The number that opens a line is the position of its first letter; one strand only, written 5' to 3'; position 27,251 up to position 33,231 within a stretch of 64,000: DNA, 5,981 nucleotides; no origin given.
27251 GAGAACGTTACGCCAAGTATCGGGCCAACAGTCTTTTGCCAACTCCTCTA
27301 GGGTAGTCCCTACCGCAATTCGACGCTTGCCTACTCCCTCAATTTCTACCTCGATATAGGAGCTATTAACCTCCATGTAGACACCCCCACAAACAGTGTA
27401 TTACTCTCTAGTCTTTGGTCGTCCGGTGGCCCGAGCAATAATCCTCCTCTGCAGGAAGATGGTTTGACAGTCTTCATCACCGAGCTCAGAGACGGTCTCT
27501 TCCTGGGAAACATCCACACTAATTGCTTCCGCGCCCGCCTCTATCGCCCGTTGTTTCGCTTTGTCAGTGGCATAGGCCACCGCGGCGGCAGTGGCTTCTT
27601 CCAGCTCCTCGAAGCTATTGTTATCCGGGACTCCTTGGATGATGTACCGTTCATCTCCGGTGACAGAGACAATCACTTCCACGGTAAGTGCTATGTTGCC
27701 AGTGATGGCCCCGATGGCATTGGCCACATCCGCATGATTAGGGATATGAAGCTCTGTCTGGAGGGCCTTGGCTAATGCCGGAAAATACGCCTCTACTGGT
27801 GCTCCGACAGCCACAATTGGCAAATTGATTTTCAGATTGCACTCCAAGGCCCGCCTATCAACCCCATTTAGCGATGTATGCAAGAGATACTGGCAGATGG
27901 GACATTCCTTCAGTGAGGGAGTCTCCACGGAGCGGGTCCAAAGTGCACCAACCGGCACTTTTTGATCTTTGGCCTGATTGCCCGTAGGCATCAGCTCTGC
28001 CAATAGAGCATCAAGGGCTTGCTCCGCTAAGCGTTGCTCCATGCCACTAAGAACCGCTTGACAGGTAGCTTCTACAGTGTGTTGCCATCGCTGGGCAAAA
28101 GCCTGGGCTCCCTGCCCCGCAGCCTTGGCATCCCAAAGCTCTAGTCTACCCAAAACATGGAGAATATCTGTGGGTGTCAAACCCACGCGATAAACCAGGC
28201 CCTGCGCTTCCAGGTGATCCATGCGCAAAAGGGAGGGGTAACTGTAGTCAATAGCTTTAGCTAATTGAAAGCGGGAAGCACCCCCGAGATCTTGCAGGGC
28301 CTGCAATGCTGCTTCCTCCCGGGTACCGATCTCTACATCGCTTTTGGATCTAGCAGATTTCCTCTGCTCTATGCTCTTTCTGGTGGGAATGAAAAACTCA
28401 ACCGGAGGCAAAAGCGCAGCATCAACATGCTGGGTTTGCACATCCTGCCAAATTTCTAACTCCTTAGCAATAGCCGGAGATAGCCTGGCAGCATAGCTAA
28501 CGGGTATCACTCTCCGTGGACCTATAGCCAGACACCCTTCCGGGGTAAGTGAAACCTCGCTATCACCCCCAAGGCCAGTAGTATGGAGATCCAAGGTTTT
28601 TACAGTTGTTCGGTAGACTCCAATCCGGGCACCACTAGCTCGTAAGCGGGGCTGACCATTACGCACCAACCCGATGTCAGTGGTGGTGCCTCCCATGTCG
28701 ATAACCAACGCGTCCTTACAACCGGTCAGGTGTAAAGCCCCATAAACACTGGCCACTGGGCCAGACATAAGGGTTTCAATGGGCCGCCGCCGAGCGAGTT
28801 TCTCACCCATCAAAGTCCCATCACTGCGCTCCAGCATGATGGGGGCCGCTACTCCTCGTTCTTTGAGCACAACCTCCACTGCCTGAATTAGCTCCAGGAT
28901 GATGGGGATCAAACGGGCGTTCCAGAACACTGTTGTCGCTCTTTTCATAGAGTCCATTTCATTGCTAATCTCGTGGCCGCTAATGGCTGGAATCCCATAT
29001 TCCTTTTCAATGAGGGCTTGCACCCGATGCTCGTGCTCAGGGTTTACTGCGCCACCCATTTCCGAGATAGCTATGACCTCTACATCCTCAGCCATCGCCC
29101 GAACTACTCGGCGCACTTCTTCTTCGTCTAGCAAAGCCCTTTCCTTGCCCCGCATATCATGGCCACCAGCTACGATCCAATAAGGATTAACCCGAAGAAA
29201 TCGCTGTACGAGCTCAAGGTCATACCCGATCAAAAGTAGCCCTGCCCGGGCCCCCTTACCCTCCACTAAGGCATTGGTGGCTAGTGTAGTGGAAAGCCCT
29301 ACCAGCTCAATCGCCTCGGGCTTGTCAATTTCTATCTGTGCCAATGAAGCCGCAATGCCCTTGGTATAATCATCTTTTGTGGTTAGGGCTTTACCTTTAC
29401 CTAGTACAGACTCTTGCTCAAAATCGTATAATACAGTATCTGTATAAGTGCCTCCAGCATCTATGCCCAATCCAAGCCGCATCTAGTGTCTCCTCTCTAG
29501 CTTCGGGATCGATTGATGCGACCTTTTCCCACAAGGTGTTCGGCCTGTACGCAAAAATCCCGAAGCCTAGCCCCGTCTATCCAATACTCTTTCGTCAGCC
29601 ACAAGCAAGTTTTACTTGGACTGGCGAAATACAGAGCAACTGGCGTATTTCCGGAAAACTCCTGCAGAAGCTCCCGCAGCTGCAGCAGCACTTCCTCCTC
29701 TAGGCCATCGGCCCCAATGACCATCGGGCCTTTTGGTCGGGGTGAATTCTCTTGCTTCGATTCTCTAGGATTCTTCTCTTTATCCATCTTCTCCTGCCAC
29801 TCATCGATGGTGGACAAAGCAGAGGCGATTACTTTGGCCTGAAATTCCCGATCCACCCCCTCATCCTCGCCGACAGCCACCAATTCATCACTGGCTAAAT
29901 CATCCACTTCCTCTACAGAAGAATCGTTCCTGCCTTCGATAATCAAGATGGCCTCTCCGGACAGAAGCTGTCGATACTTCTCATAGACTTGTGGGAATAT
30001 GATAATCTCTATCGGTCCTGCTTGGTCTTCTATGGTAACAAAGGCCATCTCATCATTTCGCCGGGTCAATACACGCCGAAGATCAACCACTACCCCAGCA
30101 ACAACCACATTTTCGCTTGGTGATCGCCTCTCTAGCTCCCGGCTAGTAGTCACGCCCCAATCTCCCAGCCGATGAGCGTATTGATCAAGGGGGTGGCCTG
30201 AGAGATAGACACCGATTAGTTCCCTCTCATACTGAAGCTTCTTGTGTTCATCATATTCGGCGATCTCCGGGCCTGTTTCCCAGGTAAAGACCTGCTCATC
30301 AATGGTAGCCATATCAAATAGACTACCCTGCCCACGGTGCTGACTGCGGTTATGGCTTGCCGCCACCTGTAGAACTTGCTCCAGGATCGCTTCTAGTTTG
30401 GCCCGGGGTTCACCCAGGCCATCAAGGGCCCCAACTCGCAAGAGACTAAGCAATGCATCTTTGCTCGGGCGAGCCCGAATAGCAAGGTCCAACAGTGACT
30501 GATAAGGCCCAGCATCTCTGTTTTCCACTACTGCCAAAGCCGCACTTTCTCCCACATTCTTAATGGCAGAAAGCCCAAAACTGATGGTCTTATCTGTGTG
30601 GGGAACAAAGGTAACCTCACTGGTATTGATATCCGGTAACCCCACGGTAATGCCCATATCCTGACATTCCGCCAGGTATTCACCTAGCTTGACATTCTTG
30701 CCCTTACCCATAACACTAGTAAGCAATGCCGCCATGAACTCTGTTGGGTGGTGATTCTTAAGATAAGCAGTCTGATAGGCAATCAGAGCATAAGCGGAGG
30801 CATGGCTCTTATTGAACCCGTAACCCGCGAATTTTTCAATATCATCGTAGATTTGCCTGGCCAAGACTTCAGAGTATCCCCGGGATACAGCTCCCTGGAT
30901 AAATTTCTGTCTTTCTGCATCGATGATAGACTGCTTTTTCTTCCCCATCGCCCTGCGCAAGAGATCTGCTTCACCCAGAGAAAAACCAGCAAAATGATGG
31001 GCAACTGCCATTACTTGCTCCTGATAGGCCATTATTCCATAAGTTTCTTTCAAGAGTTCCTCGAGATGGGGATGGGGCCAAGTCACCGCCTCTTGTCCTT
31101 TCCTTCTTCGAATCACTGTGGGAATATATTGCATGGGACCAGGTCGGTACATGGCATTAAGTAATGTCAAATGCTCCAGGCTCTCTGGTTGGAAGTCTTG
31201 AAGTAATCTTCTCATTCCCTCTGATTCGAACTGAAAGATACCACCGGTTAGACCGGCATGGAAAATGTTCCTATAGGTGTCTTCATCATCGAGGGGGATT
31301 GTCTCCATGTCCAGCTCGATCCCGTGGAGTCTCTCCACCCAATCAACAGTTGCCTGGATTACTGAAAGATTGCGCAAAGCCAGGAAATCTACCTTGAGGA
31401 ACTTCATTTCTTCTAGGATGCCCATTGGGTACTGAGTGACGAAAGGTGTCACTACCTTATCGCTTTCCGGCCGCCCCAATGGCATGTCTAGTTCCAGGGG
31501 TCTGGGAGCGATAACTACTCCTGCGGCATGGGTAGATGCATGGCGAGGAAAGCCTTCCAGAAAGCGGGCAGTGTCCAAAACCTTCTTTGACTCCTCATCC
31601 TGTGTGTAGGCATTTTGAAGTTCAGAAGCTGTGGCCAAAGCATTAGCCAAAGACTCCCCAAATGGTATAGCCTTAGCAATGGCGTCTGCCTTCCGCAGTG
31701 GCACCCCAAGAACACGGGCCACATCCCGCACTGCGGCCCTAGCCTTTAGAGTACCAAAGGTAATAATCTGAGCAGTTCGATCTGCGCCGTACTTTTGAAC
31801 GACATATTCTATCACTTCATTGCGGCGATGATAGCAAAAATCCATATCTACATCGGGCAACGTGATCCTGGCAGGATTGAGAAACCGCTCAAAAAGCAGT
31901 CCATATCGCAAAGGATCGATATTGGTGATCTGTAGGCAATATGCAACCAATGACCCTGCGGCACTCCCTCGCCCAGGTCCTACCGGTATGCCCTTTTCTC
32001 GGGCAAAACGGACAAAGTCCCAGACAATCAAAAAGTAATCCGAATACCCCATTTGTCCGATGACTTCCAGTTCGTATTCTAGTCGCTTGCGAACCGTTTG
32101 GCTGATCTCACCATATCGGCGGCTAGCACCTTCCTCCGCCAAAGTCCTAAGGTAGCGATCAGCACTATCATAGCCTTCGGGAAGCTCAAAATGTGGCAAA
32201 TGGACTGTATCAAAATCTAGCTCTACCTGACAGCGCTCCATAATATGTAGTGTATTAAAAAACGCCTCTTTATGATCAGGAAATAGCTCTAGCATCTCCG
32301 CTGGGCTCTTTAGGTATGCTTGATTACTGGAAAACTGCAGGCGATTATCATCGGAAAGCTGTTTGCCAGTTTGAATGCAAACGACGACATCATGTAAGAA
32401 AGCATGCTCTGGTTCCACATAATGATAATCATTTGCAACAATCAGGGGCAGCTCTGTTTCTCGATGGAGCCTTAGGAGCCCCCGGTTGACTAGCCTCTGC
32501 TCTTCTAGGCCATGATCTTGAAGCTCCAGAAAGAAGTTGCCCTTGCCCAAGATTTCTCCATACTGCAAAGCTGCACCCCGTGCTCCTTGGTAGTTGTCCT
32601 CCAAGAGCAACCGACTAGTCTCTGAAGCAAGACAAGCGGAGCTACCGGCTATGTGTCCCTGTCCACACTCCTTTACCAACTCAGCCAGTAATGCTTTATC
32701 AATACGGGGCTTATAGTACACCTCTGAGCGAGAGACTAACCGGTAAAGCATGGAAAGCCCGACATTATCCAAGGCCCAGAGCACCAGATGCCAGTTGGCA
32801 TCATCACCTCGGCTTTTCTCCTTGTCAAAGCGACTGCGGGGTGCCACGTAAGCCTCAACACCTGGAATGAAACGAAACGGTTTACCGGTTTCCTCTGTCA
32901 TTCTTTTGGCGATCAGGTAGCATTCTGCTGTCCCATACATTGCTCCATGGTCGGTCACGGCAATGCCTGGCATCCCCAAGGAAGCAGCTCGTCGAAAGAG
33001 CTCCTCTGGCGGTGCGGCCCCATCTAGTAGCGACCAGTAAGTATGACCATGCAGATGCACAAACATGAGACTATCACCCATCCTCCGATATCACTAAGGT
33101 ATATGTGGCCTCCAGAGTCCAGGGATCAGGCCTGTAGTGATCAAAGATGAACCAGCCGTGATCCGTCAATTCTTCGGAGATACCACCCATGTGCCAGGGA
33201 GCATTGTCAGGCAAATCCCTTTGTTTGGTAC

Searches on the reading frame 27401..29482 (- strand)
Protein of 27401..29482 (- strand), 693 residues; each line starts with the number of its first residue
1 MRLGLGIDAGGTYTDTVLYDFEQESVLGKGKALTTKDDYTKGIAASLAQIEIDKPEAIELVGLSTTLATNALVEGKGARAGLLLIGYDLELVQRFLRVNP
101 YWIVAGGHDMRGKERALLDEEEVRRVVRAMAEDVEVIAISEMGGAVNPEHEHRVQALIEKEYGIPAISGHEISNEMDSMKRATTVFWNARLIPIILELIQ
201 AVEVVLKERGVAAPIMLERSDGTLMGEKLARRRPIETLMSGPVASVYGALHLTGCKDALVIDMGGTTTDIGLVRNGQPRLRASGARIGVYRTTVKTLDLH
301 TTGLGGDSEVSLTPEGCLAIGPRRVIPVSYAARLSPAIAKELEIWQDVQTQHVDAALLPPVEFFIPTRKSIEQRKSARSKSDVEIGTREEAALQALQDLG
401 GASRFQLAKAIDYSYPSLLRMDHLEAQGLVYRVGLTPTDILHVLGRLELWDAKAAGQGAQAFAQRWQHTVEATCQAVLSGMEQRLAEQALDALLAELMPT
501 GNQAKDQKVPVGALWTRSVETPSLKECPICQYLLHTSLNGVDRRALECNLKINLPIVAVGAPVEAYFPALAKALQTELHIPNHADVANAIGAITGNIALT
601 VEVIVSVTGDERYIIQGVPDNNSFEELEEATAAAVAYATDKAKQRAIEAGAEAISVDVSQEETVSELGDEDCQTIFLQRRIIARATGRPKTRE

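Call 17: search_protein_families(library=pfam, proteins=[window:27401-29482:-], max_evalue=0.00001)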
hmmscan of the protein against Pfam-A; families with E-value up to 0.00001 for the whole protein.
window:27401-29482:- (693 aa): 3 families
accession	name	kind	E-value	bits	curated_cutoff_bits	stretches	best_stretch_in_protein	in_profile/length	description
PF05378.19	Hydant_A_N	-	7.8e-31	107.6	25.2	1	5-161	2-175/176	Hydantoinase/oxoprolinase N-terminal region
PF01968.24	Hydantoinase_A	-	1.3e-29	103.8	22.9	1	181-451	1-179/291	Hydantoinase/oxoprolinase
PF13941.12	MutL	-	1.1e-07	31.5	27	0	6-57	3-55/450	MutL protein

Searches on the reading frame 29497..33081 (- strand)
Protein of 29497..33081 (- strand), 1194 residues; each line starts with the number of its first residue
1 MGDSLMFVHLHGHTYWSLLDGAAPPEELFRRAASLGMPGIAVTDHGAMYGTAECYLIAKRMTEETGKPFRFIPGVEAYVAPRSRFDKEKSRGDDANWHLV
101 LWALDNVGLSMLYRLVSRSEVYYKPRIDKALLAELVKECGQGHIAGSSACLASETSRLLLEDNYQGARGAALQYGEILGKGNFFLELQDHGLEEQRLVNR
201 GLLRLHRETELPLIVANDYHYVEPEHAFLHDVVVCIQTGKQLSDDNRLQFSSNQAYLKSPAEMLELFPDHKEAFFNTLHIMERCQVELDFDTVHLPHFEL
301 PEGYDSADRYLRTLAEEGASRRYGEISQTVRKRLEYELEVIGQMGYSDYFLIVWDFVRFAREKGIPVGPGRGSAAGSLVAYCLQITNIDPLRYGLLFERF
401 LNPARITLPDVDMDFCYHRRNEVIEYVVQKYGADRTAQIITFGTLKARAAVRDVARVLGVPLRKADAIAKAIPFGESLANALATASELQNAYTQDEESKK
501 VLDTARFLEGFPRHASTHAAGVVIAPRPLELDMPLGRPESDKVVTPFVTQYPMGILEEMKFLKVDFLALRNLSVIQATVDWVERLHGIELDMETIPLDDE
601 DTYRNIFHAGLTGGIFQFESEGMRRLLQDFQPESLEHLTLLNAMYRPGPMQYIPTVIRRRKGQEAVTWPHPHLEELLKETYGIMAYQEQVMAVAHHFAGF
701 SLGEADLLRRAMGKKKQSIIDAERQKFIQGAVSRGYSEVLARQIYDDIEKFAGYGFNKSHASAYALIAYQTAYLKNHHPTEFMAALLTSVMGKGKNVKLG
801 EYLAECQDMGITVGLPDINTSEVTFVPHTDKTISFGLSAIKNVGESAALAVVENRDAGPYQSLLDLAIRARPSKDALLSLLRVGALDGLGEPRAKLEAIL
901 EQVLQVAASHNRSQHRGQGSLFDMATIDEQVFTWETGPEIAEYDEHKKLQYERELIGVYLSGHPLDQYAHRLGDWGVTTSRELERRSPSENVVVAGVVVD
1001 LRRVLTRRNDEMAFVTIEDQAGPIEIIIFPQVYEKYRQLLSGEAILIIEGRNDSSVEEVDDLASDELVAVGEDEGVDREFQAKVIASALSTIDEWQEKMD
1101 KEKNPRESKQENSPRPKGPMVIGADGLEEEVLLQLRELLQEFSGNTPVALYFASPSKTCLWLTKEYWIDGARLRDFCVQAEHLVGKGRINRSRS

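Call 18: search_protein_families(library=pfam, proteins=[window:29497-33081:-], max_evalue=0.00001)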
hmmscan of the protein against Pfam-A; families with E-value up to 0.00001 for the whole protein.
window:29497-33081:- (1194 aa): 5 families
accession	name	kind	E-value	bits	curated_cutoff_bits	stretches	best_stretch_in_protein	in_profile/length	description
PF07733.18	DNA_pol3_alpha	-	2.7e-97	325.9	23.9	1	310-568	2-260/260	Bacterial DNA polymerase III alpha NTPase domain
PF17657.6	DNA_pol3_finger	-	5e-57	192.3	22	1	571-734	1-165/166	Bacterial DNA polymerase III alpha subunit finger domain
PF02811.25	PHP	-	2.7e-33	116.1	26.4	1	9-190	1-164/164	PHP domain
PF14579.12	HHH_6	-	5e-20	71.9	25.6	1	810-896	1-90/90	Helix-hairpin-helix motif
PF01336.31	tRNA_anti-codon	-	3.4e-08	33.8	27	1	992-1051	1-56/75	OB-fold nucleic acid binding domain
